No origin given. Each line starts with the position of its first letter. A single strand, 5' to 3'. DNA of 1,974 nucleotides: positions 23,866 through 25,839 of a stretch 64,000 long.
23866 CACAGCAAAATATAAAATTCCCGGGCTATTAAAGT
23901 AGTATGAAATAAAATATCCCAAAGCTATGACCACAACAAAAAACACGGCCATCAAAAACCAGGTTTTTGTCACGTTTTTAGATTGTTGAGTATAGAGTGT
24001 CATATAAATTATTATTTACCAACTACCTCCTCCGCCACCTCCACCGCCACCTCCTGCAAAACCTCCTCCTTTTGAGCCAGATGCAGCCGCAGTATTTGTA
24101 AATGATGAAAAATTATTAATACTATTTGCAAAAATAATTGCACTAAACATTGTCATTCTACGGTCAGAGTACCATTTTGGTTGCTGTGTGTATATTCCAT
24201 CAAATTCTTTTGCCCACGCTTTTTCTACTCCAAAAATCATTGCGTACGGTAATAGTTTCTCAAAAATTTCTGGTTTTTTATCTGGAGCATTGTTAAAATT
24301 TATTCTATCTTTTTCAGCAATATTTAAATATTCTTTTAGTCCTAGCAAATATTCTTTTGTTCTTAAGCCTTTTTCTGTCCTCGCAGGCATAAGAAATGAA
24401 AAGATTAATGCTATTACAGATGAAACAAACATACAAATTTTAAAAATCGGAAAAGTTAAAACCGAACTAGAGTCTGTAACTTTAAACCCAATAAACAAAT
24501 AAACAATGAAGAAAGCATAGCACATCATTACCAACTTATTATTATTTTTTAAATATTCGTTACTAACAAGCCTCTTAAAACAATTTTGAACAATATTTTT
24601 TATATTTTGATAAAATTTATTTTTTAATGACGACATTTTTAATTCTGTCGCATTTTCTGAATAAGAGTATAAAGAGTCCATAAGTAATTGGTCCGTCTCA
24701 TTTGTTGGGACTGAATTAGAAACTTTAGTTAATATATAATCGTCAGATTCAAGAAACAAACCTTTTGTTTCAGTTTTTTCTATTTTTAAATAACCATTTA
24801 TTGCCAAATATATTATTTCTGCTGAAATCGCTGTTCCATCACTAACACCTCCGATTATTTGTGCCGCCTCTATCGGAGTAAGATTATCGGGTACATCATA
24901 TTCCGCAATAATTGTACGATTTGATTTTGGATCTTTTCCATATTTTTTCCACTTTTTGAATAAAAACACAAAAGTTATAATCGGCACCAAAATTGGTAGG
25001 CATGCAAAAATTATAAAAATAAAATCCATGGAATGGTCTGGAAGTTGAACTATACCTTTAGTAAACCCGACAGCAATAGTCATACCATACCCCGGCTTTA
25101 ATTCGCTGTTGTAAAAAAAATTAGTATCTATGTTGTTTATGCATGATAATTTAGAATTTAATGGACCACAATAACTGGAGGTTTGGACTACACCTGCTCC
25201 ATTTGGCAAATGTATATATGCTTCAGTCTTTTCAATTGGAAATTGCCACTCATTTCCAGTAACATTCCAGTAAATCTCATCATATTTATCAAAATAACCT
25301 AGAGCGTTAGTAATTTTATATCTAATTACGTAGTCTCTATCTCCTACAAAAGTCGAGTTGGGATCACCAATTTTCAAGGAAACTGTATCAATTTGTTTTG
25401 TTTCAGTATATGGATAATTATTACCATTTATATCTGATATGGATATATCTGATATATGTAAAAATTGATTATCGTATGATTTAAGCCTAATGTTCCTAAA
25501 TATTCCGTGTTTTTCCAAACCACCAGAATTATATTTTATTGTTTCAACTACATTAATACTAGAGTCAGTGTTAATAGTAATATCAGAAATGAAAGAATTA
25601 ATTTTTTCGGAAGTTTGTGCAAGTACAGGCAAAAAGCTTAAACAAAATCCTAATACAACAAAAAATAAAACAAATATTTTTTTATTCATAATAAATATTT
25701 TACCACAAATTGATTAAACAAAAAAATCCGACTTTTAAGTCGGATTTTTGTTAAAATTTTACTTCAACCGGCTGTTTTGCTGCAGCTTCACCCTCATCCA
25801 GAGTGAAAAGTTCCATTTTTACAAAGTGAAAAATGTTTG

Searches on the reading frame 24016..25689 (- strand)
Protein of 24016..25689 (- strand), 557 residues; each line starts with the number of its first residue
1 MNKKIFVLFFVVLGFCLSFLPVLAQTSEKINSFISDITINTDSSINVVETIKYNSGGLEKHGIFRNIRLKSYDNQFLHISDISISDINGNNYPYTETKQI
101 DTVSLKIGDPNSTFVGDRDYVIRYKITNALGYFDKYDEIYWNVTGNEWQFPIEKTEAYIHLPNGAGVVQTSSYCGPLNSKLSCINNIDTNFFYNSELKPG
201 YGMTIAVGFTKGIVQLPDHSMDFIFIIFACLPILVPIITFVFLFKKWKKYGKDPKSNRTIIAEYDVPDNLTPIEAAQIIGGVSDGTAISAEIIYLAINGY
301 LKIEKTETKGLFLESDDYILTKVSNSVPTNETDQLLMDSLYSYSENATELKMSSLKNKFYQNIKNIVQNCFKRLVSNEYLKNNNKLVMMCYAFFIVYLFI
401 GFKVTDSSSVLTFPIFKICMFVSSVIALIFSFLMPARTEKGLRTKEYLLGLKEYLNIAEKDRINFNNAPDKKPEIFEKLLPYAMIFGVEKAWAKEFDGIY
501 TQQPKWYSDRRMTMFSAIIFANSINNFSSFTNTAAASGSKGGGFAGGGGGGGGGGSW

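Call 29: search_protein_families(library=pfam, proteins=[window:24016-25689:-], max_evalue=0.00001)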
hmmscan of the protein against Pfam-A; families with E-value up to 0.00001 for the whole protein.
window:24016-25689:- (557 aa): 2 families
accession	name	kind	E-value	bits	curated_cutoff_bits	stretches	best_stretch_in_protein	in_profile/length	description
PF20990.2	DUF2207_C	-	9.9e-41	140.5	33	1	263-496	5-247/247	Predicted membrane protein (DUF2207) C-terminal domain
PF09972.14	DUF2207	-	8.4e-26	91.7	24.4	1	29-209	1-172/172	Predicted membrane protein (DUF2207) N-terminal domain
